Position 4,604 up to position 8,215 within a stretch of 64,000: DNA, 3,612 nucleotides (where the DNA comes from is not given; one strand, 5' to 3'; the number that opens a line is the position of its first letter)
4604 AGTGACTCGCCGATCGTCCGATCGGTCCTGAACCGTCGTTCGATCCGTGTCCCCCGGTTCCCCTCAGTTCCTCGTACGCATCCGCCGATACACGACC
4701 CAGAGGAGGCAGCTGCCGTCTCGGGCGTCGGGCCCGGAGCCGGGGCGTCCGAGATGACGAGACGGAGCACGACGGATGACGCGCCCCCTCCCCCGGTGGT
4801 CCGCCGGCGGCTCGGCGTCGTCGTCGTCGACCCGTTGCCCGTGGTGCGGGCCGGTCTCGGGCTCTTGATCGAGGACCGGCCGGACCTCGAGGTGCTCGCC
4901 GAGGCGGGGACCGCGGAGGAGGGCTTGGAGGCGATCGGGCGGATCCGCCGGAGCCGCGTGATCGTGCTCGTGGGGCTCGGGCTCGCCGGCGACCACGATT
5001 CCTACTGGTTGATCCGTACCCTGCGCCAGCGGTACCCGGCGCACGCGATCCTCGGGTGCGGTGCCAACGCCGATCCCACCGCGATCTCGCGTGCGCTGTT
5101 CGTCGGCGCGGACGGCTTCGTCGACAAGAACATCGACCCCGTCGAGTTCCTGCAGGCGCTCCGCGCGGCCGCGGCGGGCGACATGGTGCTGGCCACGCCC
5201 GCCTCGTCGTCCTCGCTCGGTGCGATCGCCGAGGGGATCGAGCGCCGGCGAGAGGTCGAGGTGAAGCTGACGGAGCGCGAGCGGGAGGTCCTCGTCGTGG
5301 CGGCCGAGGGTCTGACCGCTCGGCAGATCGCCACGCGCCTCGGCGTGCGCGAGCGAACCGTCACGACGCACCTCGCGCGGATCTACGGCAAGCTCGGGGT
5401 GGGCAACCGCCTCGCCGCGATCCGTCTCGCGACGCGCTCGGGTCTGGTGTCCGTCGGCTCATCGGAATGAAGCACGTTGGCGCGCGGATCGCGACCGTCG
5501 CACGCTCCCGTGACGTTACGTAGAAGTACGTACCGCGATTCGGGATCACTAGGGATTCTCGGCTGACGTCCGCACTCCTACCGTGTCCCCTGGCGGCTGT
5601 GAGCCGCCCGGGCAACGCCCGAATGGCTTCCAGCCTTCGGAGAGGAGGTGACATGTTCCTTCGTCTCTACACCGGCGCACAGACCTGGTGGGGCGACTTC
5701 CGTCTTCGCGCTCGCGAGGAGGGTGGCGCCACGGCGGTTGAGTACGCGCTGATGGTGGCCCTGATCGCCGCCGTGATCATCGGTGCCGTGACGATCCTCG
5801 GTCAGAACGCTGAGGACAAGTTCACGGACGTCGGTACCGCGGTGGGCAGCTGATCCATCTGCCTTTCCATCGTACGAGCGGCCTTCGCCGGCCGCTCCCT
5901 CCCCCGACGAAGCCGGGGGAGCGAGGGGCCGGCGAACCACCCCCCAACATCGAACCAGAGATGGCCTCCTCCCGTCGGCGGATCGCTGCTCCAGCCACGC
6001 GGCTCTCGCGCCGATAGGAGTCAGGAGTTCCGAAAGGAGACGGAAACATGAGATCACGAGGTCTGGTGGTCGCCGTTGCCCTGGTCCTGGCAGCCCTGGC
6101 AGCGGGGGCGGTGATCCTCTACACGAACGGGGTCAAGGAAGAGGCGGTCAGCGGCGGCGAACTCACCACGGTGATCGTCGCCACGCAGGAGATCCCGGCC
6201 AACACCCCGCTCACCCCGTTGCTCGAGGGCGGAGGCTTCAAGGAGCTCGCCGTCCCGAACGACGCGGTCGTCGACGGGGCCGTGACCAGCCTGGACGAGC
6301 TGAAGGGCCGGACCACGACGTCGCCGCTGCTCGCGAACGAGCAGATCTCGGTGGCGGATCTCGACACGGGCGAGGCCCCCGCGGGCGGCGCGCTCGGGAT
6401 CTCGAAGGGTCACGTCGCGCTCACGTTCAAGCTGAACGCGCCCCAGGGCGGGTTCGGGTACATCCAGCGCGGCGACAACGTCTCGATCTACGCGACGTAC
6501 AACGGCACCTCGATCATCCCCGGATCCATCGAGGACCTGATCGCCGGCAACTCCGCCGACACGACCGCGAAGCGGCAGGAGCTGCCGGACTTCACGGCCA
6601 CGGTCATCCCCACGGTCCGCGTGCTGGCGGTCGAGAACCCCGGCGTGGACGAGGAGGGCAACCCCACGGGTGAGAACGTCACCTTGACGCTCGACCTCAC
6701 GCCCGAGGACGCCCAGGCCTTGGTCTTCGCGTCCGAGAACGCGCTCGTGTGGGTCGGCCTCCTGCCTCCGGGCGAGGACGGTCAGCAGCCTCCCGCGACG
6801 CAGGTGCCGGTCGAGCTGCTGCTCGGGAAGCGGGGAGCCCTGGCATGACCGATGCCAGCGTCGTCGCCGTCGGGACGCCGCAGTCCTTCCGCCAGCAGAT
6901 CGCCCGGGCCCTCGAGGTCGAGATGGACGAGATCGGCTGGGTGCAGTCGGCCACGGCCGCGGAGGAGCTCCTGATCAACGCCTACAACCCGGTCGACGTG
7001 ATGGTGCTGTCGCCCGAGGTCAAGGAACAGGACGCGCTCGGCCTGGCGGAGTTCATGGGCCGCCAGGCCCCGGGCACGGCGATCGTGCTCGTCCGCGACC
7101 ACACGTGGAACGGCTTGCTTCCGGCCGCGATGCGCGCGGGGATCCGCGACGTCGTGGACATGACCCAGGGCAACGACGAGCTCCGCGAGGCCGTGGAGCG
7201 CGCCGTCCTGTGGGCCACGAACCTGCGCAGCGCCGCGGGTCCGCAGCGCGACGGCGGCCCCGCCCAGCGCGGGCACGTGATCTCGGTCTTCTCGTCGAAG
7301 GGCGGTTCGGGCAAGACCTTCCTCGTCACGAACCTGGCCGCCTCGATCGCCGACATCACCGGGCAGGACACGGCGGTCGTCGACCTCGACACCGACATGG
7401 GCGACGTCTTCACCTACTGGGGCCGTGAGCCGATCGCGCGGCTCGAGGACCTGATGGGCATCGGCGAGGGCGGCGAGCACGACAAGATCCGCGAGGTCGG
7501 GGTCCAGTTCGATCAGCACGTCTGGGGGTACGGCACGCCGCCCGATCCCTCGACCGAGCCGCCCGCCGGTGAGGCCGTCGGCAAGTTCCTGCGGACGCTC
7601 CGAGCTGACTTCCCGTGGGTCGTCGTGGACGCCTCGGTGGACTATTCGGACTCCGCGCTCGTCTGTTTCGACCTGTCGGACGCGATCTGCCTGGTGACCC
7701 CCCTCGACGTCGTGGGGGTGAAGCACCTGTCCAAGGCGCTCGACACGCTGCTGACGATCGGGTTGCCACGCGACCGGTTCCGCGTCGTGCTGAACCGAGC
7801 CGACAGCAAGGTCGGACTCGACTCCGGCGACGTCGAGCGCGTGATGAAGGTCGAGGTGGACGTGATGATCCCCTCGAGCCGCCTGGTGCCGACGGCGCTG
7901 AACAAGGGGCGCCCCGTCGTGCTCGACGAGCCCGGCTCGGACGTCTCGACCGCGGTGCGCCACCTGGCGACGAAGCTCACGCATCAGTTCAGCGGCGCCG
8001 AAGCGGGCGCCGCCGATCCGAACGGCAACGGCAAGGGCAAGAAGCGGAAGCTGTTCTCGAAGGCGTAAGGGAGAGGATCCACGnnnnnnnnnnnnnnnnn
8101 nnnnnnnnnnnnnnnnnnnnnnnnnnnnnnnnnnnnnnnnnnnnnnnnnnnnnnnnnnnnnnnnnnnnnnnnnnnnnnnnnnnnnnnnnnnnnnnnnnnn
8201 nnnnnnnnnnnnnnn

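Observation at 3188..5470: Array of three consecutive orphan NarL/LuxR-family response regulators upstream of the Flp/Tad pilus locus; the third has lost the phospho-acceptor aspartate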

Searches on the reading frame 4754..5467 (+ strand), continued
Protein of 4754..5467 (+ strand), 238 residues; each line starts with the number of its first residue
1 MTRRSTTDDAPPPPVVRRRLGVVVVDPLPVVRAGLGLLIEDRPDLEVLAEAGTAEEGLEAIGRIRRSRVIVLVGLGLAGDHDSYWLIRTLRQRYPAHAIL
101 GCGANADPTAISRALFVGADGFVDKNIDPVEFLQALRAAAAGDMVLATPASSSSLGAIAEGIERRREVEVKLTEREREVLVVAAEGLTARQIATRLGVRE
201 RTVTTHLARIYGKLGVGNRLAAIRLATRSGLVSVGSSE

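Call 59: predict_structure(alignment_id=A1)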
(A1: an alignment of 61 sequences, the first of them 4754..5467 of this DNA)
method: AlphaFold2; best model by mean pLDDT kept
length: 238 residues; sequences in the alignment: 61
mean_pLDDT: 77.8   pTM: 0.59
mean pLDDT of the five models: 77.8, 76.6, 75.3, 73.9, 57.0
residues with pLDDT >= 90: 70; 70-90: 102; 50-70: 34; < 50: 32
segments of 3 or more residues with pLDDT < 50: 1-10, 156-169, 235-238
pLDDT, mean of each block of 10 residues (from residue 1): 42 61 93 89 92 96 93 92 95 93 82 80 89 90 79 48 43 79 81 88 81 66 62 46
secondary structure, 60 per line:
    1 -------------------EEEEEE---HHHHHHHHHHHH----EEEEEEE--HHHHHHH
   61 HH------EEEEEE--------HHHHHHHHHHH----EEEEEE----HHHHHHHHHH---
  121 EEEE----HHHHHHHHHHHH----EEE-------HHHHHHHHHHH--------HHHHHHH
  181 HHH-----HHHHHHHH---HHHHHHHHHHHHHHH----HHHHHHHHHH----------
elements in order: E20-25 H29-40 E45-51 H54-62 E69-74 H83-93 E98-103 H108-117 E121-124 H129-140 E145-147 H155-165 H174-183 H189-196 H200-214 H219-228

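Call 61: fold_search(model_id=the predicted structure, library=pdb)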
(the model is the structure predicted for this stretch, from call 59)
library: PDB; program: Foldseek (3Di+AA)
matches with E <= 10: 1671; with E <= 0.001: 464
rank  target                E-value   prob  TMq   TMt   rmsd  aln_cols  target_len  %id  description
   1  4yn8                  6.1e-15  1.00  0.45  0.53  11.9       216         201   29  Crystal Structure of Response Regulator ChrA in Heme-Sensing Two Component System (released 2015-08-19)
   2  5hev_C                2.5e-14  1.00  0.53  0.60  14.3       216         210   28  Crystal Structure of the beryllofluoride-activated LiaR from Enterococcus faecium (released 2016-11-16)
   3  4gvp_A                3.8e-14  1.00  0.65  0.73   4.5       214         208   25  Crystal Structure of the Response Regulator Protein VraR from Staphylococcus aureus (released 2013-05-08)
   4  5hev_B                7.8e-14  1.00  0.53  0.60  15.1       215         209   28  Crystal Structure of the beryllofluoride-activated LiaR from Enterococcus faecium (released 2016-11-16)
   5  6eo2                  1.0e-13  1.00  0.51  0.58  10.3       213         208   23  Conformational dynamism for DNA interaction in Salmonella typhimurium RcsB response regulator. S207C crossed (released 2017-11-15)
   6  6zj2_B                1.1e-13  1.00  0.51  0.57  10.2       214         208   25  Structure of RcsB from Salmonella enterica serovar Typhimurium bound to promoter rprA in the presence of phosphomimeti (released 2021-02-17)
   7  5hev_A                1.1e-13  1.00  0.53  0.60  15.2       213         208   27  Crystal Structure of the beryllofluoride-activated LiaR from Enterococcus faecium (released 2016-11-16)
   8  5o8z_B                5.8e-13  1.00  0.51  0.57   9.8       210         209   24  Conformational dynamism for DNA interaction in Salmonella typhimurium RcsB response regulator. (released 2017-11-15)
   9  5o8y_H                7.0e-13  1.00  0.50  0.57  10.2       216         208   24  Conformational dynamism for DNA interaction in Salmonella typhimurium RcsB response regulator. (released 2017-11-15)
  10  4zmr_A                1.6e-12  1.00  0.51  0.58   9.6       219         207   21  Structural characterization of the full-length response regulator spr1814 in complex with a phosphate analogue reveals (released 2016-04-27)
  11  1rnl                  1.8e-12  1.00  0.51  0.60  11.4       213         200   28  THE NITRATE/NITRITE RESPONSE REGULATOR PROTEIN NARL FROM NARL (released 1996-11-08)
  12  6eo3_B                1.9e-12  1.00  0.49  0.59  10.6       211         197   25  Conformational dynamism for DNA interaction in Salmonella typhimurium RcsB response regulator. S207C P212121 (released 2017-11-15)
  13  6eo3_A                2.0e-12  1.00  0.50  0.57   9.8       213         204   24  Conformational dynamism for DNA interaction in Salmonella typhimurium RcsB response regulator. S207C P212121 (released 2017-11-15)
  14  5vxn_A                3.9e-12  1.00  0.50  0.58  10.1       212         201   23  Structure of two RcsB dimers bound to two parallel DNAs. (released 2018-03-07)
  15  5o8y_A                4.6e-12  1.00  0.51  0.58  10.4       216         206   25  Conformational dynamism for DNA interaction in Salmonella typhimurium RcsB response regulator. (released 2017-11-15)
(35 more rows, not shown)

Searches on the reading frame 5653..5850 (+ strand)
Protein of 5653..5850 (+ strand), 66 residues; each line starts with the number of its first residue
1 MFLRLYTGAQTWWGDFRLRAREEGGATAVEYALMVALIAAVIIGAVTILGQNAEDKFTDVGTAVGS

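Call 4: search_protein_families(library=pfam, proteins=[window:5653-5850:+], max_evalue=0.01)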
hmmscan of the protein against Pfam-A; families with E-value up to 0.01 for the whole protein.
window:5653-5850:+ (66 aa): 1 family
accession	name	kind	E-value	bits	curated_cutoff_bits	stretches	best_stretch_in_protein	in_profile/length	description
PF04964.19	Flp_Fap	-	2.3e-13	50.1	32.2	1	21-64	3-46/46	Flp/Fap pilin component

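Call 51: search_protein_families(library=ncbifam, proteins=[window:5653-5850:+], max_evalue=0.001)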
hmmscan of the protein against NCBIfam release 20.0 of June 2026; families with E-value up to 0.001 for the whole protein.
window:5653-5850:+ (66 aa): 0 families

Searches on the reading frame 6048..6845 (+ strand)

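Call 4: search_protein_families(library=pfam, proteins=[window:6048-6845:+], max_evalue=0.01)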
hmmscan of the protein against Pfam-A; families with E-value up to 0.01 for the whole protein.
window:6048-6845:+ (266 aa): 2 families
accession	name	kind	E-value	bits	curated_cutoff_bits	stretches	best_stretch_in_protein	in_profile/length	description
PF16976.10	RcpC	-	2.1e-12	47.4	28.8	1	118-232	7-107/114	Flp pilus assembly protein RcpC/CpaB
PF08666.17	SAF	-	0.00022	22.2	21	1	41-105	2-62/63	SAF domain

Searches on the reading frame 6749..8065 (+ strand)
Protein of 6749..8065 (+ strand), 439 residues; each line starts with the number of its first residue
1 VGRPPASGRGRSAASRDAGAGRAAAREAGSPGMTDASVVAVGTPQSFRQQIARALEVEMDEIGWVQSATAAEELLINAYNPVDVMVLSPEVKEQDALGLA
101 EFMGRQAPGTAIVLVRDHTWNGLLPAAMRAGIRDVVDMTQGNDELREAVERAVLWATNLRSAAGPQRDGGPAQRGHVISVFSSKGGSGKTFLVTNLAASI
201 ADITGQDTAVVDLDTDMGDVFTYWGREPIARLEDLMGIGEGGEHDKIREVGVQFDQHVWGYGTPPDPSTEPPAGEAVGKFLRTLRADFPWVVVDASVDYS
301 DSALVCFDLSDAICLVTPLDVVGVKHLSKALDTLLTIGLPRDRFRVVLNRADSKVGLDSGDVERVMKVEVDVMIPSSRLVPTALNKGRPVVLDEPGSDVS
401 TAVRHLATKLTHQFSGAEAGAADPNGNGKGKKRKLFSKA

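Call 4: search_protein_families(library=pfam, proteins=[window:6749-8065:+], max_evalue=0.01)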
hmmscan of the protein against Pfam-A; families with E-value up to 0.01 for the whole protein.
window:6749-8065:+ (439 aa): 5 families
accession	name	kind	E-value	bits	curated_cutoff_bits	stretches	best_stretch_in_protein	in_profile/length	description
PF01656.29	CbiA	-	1.8e-11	44.5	25.4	1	178-390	1-125/125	CobQ/CobB/MinD/ParA nucleotide binding domain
PF10609.15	ParA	-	5.2e-06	26.5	27.1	1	176-214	4-41/246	NUBPL iron-transfer P-loop NTPase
PF13614.12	AAA_31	-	3.8e-05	24.1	27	1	176-216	2-41/177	AAA domain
PF00072.30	Response_reg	-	0.0019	18.8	30.2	1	45-150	8-111/111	Response regulator receiver domain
PF13481.12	AAA_25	-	0.0047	17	27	0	178-208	35-63/195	AAA domain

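Call 51: search_protein_families(library=ncbifam, proteins=[window:6842-8065:+], max_evalue=0.001)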
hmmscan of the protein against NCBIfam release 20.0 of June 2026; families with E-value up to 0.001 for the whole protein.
window:6842-8065:+ (408 aa): 10 families
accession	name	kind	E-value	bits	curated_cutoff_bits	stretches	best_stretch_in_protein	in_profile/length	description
TIGR01969.1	minD_arch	subfamily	4e-15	55.7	201.75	2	249-381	101-232/251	cell division ATPase MinD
TIGR01968.1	minD_bact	equivalog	5.7e-12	45.5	212.9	2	244-380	99-237/261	septum site-determining protein MinD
TIGR03815.1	CpaE_hom_Actino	equivalog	1.9e-10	40.4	154.45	1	90-365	72-327/340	septum site-determining protein Ssd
TIGR03371.1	cellulose_yhjQ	equivalog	2.5e-10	40.2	157.85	1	145-184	2-40/246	cellulose biosynthesis protein BcsQ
NF041546.1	ParA_partition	equivalog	7.5e-10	38.7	180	1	146-186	1-40/203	ParA family partition ATPase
TIGR01007.1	eps_fam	subfamily_domain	1.3e-06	28.1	108.05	1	145-323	18-193/204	polysaccharide biosynthesis tyrosine autokinase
NF041136.1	MrpORP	equivalog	1.5e-05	24.4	450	1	145-185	6-45/365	iron-sulfur cluster carrier protein MrpORP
TIGR03018.1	pepcterm_TyrKin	hypoth_equivalog_domain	2.4e-05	23.8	230.65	1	142-303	33-196/207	XrtA-associated tyrosine autokinase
NF008079.0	PRK10818.1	equivalog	2.4e-05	23.8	508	0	145-187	3-44/270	septum site-determining protein MinD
NF047398.1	AAA_KGGVGR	domain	0.00048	20.5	90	1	145-184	3-41/190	KGGVGR-motif variant AAA ATPase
